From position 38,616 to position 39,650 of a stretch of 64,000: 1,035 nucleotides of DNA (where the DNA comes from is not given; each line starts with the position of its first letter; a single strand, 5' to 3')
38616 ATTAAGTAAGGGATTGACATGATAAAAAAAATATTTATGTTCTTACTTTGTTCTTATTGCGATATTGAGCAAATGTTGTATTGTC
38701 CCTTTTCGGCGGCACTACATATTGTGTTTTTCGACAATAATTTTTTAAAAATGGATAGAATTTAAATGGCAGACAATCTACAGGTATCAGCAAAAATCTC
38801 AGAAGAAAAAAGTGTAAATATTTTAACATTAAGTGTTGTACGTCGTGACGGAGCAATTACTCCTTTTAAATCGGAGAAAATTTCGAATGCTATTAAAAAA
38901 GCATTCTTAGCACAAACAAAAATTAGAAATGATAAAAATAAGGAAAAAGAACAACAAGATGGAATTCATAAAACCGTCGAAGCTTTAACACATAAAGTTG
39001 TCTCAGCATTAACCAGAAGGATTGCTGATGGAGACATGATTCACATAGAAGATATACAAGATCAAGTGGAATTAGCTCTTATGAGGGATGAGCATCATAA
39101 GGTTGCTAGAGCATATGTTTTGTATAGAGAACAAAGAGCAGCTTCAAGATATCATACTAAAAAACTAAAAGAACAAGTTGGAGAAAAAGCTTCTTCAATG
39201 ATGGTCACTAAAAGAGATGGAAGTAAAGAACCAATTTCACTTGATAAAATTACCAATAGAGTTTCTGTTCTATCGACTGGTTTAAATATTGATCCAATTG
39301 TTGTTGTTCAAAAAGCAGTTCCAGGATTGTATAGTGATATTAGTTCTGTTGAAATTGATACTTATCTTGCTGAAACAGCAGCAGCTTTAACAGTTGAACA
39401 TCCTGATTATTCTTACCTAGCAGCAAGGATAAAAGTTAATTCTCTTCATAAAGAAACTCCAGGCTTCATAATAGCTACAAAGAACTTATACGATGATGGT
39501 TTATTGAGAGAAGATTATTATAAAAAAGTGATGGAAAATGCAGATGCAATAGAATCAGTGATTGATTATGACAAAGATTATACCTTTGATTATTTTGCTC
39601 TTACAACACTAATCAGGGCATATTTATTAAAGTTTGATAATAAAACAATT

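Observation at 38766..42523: Eukaryote-like class Ia RNR with an extra N-terminal ATP-cone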

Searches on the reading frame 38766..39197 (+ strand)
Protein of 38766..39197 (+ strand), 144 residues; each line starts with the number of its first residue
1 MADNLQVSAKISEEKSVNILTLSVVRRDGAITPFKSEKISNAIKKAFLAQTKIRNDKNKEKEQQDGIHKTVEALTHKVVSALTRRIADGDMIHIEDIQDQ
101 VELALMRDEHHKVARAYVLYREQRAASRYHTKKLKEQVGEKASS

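Call 8: search_solved_structures(query=window:38766-39197:+, max_evalue=10, show_alignments=5)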
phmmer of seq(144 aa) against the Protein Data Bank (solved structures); distinct sequences matched with E-value up to 10: 6.
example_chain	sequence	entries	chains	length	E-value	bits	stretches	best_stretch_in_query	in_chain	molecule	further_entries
5im3_A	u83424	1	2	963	1.5e-21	80.1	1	21-130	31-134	Ribonucleoside-diphosphate reductase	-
5olk_A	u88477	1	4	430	7.7e-08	35.9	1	23-129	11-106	Ribonucleoside-diphosphate reductase, beta subunit 1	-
8p23_A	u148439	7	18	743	2.2e-05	27.9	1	22-128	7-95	Anaerobic ribonucleoside-triphosphate reductase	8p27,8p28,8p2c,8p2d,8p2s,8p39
9d3x_A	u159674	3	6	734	0.0083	19.6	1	21-129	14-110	Anaerobic ribonucleoside-triphosphate reductase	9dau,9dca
7p37_A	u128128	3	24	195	0.9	13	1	17-57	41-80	Transcriptional repressor NrdR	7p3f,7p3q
3ahr_A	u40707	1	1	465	1.2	12.6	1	26-87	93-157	ERO1-like protein alpha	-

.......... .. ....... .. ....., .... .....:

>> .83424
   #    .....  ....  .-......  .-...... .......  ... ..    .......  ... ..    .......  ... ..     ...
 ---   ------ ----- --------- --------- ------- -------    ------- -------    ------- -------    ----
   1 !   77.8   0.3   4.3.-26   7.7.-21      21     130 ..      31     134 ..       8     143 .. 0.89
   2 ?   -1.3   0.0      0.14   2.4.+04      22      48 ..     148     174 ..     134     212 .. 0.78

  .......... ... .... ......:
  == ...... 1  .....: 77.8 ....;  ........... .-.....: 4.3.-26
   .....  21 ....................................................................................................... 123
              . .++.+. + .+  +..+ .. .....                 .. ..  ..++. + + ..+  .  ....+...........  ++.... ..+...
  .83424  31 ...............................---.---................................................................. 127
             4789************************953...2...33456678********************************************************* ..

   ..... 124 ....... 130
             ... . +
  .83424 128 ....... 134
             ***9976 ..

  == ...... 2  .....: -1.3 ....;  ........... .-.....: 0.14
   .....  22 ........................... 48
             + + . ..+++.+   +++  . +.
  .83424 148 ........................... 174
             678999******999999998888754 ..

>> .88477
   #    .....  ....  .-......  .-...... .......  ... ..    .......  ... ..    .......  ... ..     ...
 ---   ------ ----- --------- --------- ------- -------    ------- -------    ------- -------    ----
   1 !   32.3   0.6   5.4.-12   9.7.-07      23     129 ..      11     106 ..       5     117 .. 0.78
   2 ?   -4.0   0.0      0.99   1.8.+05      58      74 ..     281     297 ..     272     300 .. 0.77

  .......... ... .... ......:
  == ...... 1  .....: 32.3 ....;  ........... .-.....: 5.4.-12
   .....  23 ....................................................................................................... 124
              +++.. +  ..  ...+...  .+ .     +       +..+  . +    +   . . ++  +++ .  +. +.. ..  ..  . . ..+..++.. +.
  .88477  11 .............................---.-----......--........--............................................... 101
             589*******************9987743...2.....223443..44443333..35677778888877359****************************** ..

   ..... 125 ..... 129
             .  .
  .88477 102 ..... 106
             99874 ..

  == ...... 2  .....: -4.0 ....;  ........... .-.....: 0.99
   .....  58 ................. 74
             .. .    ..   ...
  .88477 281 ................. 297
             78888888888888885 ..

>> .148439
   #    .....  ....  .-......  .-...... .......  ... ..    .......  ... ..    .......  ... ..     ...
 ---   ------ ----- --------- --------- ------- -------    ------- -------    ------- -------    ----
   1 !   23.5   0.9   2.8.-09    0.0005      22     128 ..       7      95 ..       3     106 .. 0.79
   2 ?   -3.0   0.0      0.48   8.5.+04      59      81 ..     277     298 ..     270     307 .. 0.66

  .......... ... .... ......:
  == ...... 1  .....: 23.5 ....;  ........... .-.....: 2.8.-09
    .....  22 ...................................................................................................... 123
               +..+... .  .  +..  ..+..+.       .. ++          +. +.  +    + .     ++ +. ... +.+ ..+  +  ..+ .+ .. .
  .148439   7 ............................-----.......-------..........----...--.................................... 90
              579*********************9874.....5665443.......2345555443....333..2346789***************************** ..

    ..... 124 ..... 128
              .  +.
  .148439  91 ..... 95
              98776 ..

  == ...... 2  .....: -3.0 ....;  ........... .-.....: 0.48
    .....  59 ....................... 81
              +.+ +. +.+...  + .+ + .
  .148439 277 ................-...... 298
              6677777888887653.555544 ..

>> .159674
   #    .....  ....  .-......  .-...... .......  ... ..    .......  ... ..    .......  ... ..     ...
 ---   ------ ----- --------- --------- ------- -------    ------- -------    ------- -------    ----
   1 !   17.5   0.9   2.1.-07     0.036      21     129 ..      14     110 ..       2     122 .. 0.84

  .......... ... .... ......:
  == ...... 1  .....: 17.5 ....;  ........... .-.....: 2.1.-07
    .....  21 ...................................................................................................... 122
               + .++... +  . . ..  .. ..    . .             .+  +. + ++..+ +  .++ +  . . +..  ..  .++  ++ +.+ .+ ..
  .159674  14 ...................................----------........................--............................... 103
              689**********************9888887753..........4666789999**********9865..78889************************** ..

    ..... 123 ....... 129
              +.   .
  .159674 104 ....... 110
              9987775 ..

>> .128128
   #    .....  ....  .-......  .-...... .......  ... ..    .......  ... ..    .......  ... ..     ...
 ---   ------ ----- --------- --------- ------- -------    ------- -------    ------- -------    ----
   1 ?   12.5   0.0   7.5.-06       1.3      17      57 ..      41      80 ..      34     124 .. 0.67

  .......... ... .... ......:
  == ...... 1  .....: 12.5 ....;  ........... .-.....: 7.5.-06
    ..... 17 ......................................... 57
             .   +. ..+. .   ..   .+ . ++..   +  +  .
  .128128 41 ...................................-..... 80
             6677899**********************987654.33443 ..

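Call 92: search_protein_families(library=pfam, proteins=[window:38766-39185:+], max_evalue=0.01)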
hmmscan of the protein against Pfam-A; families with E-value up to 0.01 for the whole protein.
window:38766-39185:+ (140 aa): 1 family
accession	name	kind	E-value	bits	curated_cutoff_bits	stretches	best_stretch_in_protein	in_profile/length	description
PF03477.21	ATP-cone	-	3e-20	73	25.8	1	23-125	2-87/88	ATP cone domain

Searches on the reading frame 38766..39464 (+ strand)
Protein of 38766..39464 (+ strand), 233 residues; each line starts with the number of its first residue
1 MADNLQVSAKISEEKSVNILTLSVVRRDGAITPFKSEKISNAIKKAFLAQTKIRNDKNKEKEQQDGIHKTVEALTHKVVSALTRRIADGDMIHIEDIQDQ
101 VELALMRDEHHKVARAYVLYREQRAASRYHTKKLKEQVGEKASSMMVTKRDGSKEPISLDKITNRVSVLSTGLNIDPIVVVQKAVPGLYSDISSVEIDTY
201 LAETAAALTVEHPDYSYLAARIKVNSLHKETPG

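Call 49: search_dna_similar(query=window:38766-39464:+, collection=phages, mode=protein, max_rows=15)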
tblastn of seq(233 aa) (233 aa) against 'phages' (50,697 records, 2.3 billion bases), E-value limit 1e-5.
Records with a match: 58; places in all: 58; records where one place covers at least 80% of the query: 11.
Best place of each record, by identity: <60% 58.
By first word of the organism name: Pseudomonas 9; Bacteriophage 9; Proteus 8; uncultured 6; Cellulophaga 5; Tenacibaculum 3; Acinetobacter 2; Cronobacter 2; Clostridioides 2; Clostridium 2; and 9 more.
By host as written in the record: - 19; Pseudomonas putida KT2440 and Paw85 9; Proteus mirabilis 5; Tenacibaculum sp. 3; Cronobacter sakazakii 2; Proteus mirabilis H10_20 2; Clostridioides difficile 2; Clostridium difficile 2; and 12 more.
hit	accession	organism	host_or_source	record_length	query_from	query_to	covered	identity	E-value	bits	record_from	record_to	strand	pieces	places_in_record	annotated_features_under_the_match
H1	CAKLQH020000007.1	Acinetobacter phage MD-2021a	not known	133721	22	222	86%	36.6%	5e-31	125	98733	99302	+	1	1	nrdA: ribonucleoside-diphosphate reductase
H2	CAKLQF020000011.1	Acinetobacter phage MD-2021a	not known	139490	22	222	86%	36.6%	5e-31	125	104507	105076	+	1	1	nrdA: ribonucleoside-diphosphate reductase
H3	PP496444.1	Pseudomonas phage vB_PpuM-Peetri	Pseudomonas putida KT2440 and Paw85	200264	22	230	90%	29.7%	3e-10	65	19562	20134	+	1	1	ribonucleoside-diphosphate reductase large subunit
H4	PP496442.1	Pseudomonas phage vB_PpuM-Voja-6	Pseudomonas putida KT2440 and Paw85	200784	22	230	90%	26.3%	4e-10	65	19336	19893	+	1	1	ribonucleoside-diphosphate reductase large subunit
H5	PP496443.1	Pseudomonas phage vB_PpuM-Lauda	Pseudomonas putida KT2440 and Paw85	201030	22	230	90%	26.3%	4e-10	65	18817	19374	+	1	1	ribonucleoside-diphosphate reductase large subunit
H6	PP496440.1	Pseudomonas phage vB_PpuM-KoPa-5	Pseudomonas putida KT2440 and Paw85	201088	22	230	90%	26.3%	4e-10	65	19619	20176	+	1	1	ribonucleoside-diphosphate reductase large subunit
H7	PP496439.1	Pseudomonas phage vB_PpuM-Amme-1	Pseudomonas putida KT2440 and Paw85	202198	22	230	90%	26.3%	4e-10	65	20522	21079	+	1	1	ribonucleoside-diphosphate reductase large subunit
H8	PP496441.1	Pseudomonas phage vB_PpuM-Pori-4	Pseudomonas putida KT2440 and Paw85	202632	22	230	90%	26.3%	4e-10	65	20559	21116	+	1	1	ribonucleoside-diphosphate reductase large subunit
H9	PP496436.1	Pseudomonas phage vB_PpuM-Illi-2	Pseudomonas putida KT2440 and Paw85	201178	22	230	90%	26.3%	4e-10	65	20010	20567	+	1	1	ribonucleoside-diphosphate reductase large subunit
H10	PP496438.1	Pseudomonas phage vB_PpuM-SKa-4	Pseudomonas putida KT2440 and Paw85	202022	22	230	90%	26.3%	4e-10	65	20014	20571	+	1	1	ribonucleoside-diphosphate reductase large subunit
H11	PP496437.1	Pseudomonas phage vB_PpuM-Aura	Pseudomonas putida KT2440 and Paw85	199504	22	230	90%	26.3%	4e-10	65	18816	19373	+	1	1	ribonucleoside-diphosphate reductase large subunit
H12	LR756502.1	uncultured phage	metagenomic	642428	141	231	39%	47.9%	7e-18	87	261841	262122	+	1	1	record has no annotation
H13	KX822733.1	Pseudoalteromonas phage PH357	Pseudoalteromonas sp. BH357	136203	138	233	41%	44.0%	4e-10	65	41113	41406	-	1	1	ribonucleotide-diphosphate reductase subunit alpha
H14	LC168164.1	Tenacibaculum phage pT24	Tenacibaculum sp.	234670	145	231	37%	48.3%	1e-15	81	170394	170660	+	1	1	ribonucleoside-diphosphate reductase subunit alpha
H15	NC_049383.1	Tenacibaculum phage pT24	Tenacibaculum sp.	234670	145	231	37%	48.3%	1e-15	81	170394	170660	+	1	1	ribonucleotide reductase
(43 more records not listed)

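Call 55: get_annotated_region(hit=H1, flank=3500)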
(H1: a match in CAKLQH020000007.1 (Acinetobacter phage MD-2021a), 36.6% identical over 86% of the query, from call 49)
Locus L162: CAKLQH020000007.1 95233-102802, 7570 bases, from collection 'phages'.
description: Acinetobacter phage MD-2021a strain 5899STDY8049191 genome assembly, contig: ERS3583567SCcontig000007, whole genome shotgun sequence.
organism: Acinetobacter phage MD-2021a (NCBI taxid 2899278)
taxonomy: Viruses; Duplodnaviria; Heunggongvirae; Uroviricota; Caudoviricetes
host: -; source: not known; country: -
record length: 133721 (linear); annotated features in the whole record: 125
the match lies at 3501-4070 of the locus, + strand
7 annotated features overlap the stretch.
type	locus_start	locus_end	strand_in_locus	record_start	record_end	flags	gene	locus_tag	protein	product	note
CDS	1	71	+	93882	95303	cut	ydaM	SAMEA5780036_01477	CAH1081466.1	putative signal transduction protein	-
CDS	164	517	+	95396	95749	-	-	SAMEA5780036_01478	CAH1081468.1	Uncharacterised protein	-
CDS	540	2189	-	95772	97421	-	rstB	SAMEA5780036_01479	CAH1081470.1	sensor histidine protein kinase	-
CDS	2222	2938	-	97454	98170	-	rstA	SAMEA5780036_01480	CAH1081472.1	DNA-binding response regulator in two-component regulatory system with RstB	-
CDS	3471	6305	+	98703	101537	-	nrdA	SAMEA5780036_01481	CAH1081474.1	ribonucleoside-diphosphate reductase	-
CDS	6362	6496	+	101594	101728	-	-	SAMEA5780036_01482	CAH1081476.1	Uncharacterised protein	-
CDS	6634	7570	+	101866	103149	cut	nrdB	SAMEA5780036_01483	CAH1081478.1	ribonucleotide-diphosphate reductase subunit beta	-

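Call 56: get_annotated_region(hit=H3, flank=3500)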
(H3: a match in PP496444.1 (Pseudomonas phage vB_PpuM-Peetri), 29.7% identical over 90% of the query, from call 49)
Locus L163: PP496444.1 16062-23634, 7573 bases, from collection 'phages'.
description: Pseudomonas phage vB_PpuM-Peetri, complete genome.
organism: Pseudomonas phage vB_PpuM-Peetri (NCBI taxid 3132648)
taxonomy: Viruses; Duplodnaviria; Heunggongvirae; Uroviricota; Caudoviricetes
host: Pseudomonas putida KT2440 and Paw85; source: muddy pond water; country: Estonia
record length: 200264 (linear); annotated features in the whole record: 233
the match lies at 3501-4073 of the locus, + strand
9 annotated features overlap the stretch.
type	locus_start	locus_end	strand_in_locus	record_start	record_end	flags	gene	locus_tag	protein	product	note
CDS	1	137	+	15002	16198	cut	-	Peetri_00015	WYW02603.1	hypothetical protein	-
CDS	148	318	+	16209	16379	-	-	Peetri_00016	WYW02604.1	hypothetical protein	-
CDS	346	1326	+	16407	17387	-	-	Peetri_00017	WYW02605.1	hypothetical protein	-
CDS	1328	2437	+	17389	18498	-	-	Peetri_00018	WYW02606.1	hypothetical protein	-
CDS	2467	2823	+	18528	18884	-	-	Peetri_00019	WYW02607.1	hypothetical protein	-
CDS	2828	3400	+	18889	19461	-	-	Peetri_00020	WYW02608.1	hypothetical protein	-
CDS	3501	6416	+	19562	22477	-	-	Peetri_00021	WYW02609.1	ribonucleoside-diphosphate reductase large subunit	-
CDS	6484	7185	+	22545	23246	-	-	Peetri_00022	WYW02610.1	HNH endonuclease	-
CDS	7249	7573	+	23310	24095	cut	-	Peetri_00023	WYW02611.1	hypothetical protein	-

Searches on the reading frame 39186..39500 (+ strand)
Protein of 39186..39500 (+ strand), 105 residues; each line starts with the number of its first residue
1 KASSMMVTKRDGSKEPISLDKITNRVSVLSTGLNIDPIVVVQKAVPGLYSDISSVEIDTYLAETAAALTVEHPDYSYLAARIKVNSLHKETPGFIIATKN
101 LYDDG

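Call 92: search_protein_families(library=pfam, proteins=[window:39186-39500:+], max_evalue=0.01)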
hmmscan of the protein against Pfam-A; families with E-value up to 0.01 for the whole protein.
window:39186-39500:+ (105 aa): 1 family
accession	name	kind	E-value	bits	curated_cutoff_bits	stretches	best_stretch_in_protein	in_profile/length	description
PF03477.21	ATP-cone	-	1.9e-14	54.4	25.8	1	5-90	1-88/88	ATP cone domain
